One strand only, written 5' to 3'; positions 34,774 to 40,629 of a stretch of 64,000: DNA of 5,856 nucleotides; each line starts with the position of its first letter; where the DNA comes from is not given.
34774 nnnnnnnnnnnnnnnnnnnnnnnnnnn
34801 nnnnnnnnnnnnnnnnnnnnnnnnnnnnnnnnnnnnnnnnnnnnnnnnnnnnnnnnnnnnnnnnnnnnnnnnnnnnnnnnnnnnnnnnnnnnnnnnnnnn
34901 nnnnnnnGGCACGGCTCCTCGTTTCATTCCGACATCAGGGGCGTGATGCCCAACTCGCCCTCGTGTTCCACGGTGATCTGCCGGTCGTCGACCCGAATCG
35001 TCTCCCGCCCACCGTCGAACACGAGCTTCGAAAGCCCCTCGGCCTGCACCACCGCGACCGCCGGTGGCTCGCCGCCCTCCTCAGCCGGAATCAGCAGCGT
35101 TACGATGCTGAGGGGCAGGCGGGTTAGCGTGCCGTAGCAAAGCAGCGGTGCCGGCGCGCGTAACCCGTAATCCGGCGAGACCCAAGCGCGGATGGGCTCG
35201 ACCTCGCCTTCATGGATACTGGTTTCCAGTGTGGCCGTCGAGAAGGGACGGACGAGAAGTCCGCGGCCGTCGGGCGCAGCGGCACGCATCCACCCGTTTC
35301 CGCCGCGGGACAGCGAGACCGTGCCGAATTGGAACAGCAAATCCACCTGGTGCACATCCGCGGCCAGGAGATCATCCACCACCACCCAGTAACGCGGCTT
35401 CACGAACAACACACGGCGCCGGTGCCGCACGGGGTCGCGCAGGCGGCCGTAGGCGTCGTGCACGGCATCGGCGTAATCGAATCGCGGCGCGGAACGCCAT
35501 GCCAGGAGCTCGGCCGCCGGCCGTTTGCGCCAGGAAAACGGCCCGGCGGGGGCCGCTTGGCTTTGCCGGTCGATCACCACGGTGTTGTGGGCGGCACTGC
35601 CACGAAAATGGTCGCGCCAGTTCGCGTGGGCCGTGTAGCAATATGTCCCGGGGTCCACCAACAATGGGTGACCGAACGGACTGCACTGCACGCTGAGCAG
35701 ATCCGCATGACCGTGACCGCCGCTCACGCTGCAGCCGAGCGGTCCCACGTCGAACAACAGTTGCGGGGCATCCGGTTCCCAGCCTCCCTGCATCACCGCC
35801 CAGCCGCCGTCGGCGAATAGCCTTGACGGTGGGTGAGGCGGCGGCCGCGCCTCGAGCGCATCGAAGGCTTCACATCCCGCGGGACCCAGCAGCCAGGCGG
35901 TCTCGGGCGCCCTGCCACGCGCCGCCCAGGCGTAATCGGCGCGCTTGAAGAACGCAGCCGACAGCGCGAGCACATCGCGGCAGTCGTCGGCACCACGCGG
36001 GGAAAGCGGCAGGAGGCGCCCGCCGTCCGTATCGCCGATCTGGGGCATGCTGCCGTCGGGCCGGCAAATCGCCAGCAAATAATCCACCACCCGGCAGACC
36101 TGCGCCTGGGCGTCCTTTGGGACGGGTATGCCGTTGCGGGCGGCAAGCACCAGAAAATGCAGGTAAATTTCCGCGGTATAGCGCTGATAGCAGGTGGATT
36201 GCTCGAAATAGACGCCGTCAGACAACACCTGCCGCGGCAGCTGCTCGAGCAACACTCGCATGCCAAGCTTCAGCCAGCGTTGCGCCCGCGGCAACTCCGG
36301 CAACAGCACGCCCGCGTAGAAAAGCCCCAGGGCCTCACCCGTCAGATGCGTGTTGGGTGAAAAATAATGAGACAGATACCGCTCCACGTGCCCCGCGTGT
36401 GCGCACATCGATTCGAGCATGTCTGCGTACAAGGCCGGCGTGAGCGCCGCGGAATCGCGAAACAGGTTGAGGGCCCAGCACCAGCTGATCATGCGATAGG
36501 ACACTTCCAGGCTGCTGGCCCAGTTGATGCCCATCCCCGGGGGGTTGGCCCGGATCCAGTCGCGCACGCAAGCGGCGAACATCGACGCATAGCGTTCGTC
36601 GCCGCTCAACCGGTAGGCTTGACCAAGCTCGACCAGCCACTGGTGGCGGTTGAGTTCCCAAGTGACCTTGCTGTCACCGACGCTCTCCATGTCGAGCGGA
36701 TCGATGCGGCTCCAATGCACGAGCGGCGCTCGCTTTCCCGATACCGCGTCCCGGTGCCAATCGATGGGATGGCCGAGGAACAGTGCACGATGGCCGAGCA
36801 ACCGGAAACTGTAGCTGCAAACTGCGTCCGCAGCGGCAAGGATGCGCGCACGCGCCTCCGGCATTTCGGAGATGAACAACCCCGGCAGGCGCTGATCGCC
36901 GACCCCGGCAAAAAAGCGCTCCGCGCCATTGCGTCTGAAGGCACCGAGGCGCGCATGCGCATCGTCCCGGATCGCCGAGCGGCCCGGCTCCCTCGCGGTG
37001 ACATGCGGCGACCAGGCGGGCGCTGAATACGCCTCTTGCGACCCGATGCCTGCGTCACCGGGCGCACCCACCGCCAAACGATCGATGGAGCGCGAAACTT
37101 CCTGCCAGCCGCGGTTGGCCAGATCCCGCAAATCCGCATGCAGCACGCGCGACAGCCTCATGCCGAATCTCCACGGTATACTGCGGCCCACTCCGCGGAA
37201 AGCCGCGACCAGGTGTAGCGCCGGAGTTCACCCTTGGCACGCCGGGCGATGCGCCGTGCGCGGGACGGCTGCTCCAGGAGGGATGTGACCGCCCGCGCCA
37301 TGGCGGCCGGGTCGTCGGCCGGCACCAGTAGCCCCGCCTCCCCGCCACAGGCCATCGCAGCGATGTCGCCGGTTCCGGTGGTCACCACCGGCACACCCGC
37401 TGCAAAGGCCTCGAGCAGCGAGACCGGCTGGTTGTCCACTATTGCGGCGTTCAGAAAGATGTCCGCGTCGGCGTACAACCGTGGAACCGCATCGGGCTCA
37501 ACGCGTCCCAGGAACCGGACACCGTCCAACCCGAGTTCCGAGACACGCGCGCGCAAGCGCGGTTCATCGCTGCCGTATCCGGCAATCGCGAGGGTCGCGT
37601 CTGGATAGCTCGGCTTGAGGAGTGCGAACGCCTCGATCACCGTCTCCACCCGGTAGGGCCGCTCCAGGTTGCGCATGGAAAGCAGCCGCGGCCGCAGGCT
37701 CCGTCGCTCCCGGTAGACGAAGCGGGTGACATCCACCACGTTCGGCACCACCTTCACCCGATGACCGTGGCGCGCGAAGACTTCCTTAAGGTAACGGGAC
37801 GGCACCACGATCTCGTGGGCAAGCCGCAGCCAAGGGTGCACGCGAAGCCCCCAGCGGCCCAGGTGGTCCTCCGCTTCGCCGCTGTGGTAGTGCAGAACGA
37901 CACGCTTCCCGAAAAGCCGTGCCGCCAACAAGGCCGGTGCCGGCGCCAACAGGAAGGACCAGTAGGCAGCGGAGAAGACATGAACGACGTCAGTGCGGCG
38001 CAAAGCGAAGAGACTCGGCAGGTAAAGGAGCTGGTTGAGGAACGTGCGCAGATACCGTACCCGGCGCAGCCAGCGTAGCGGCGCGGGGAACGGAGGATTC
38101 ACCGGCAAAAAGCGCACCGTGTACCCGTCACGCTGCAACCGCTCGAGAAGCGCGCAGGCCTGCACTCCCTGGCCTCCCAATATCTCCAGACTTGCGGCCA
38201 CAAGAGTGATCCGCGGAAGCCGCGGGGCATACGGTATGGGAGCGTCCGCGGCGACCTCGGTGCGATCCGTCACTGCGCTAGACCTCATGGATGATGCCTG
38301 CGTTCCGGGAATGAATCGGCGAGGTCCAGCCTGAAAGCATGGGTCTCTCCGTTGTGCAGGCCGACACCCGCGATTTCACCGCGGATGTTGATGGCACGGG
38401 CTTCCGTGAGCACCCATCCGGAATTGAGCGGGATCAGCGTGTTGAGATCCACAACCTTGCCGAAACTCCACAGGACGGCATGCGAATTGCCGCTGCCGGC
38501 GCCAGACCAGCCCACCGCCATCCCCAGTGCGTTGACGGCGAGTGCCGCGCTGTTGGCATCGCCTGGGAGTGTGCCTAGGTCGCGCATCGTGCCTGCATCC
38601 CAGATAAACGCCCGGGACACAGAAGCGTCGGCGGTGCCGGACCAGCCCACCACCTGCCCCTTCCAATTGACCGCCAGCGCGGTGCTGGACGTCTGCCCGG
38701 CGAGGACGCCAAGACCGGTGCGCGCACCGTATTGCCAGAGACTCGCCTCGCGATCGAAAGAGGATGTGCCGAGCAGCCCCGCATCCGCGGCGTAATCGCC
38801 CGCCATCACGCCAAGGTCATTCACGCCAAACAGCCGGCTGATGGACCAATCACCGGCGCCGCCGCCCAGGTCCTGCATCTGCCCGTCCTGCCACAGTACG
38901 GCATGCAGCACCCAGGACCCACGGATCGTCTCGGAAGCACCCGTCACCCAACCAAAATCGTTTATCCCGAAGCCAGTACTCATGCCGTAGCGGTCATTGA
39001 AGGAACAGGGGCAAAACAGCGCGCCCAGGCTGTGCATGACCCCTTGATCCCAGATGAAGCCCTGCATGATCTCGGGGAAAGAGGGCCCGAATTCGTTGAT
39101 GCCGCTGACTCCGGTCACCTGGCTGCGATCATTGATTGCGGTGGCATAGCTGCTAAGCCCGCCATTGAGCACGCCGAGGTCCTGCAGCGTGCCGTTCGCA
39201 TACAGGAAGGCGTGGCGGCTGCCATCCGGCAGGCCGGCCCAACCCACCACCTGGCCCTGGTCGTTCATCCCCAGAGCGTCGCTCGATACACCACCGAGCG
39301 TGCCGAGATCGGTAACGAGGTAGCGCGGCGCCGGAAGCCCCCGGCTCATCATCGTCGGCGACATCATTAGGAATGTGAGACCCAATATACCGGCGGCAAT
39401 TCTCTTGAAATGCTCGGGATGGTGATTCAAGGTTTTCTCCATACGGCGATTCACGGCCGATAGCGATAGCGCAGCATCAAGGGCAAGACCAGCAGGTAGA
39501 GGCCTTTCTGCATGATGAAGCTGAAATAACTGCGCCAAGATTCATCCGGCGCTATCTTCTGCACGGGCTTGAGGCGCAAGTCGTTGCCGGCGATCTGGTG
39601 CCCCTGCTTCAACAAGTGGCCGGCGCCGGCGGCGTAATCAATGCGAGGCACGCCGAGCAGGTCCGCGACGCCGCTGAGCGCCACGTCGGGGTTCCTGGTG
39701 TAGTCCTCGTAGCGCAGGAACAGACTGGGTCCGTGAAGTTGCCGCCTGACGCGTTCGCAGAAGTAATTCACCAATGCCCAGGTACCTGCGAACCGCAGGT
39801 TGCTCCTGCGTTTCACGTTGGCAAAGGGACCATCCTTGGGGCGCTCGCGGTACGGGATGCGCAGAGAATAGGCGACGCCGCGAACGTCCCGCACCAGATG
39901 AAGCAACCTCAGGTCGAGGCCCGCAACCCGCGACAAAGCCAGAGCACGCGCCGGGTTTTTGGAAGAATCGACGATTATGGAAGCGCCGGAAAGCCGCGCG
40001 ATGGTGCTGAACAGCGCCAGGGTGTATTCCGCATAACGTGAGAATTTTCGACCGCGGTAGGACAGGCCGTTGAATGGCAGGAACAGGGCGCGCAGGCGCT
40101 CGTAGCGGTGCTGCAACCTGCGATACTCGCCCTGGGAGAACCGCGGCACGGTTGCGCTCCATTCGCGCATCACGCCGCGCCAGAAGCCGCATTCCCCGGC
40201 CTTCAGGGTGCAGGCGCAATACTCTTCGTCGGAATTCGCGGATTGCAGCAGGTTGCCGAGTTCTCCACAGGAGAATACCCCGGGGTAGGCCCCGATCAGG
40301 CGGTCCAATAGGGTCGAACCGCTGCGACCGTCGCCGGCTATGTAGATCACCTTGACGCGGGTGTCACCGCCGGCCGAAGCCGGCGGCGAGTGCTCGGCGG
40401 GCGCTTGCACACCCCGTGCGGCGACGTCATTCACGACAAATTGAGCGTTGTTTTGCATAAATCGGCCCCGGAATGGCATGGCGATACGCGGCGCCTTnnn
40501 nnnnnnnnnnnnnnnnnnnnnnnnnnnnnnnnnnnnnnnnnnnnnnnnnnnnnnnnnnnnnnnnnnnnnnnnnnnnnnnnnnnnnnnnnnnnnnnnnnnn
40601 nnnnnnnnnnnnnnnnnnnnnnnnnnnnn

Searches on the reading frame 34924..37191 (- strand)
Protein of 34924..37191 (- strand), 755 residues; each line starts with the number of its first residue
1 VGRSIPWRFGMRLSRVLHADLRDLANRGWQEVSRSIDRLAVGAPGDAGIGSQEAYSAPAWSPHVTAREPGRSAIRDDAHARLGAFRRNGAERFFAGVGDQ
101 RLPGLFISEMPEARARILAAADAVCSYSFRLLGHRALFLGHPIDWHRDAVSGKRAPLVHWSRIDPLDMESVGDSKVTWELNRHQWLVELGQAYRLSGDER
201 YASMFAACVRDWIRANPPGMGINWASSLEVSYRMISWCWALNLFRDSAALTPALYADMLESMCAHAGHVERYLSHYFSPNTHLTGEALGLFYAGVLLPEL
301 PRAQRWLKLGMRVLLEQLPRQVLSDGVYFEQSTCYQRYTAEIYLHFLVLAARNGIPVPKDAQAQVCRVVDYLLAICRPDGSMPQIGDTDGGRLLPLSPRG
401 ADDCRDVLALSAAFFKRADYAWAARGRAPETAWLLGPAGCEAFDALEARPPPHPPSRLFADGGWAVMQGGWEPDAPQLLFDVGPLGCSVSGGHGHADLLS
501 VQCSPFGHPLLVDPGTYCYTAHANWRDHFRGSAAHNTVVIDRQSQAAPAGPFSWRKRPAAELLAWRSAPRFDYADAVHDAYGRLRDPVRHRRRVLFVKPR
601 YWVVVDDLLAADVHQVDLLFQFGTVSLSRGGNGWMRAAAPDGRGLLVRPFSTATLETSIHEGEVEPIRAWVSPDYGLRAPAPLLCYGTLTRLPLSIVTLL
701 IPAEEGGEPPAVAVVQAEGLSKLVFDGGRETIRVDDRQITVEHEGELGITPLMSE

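Call 32: search_protein_families(library=pfam, proteins=[window:34924-37191:-], max_evalue=0.00001)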
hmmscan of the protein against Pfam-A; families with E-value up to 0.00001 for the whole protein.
window:34924-37191:- (755 aa): 2 families
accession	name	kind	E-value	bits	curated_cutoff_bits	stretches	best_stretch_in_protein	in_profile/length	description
PF07940.18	Hepar_II_III_C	-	4.1e-43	148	24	1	452-678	2-214/237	Heparinase II/III-like, C-terminal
PF16889.11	Hepar_II_III_N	-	2.5e-41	142.6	22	1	121-388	61-313/340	Heparinase II/III N-terminus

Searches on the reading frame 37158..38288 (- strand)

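Call 32: search_protein_families(library=pfam, proteins=[window:37158-38288:-], max_evalue=0.00001)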
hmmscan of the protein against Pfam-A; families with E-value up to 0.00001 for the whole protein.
window:37158-38288:- (376 aa): 5 families
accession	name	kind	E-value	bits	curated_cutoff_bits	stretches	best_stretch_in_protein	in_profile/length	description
PF00534.26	Glycos_transf_1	-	3.9e-31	108.3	26.4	1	199-352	15-170/172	Glycosyl transferases group 1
PF13692.12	Glyco_trans_1_4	-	2.6e-29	102.7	27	1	200-339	2-141/142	Glycosyl transferases group 1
PF13439.12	Glyco_transf_4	-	7.6e-15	55.8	28.5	1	38-189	2-170/170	Glycosyltransferase Family 4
PF13524.12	Glyco_trans_1_2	-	2.2e-13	50.8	25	1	229-365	13-140/144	Glycosyl transferase-like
PF13579.12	Glyco_trans_4_4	-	2.9e-06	28.2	29.7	1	38-183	1-157/158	Glycosyl transferase 4-like domain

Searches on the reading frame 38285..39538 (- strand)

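Call 32: search_protein_families(library=pfam, proteins=[window:38285-39538:-], max_evalue=0.00001)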
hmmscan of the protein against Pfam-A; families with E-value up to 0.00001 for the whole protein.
window:38285-39538:- (417 aa): 1 family
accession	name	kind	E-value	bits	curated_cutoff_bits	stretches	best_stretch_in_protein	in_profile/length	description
PF11949.14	DUF3466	-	2.1e-06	27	25.1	0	281-397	432-531/609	Protein of unknown function (DUF3466)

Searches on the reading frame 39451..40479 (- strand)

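Call 33: search_protein_families(library=pfam, proteins=[window:39451-40479:-], max_evalue=0.0001)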
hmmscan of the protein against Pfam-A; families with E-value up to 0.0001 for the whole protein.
window:39451-40479:- (342 aa): 1 family
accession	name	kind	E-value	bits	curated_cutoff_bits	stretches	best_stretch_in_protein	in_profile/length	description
PF13469.12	Sulfotransfer_3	-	7.5e-08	33.3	27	1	45-278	2-213/216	Sulfotransferase family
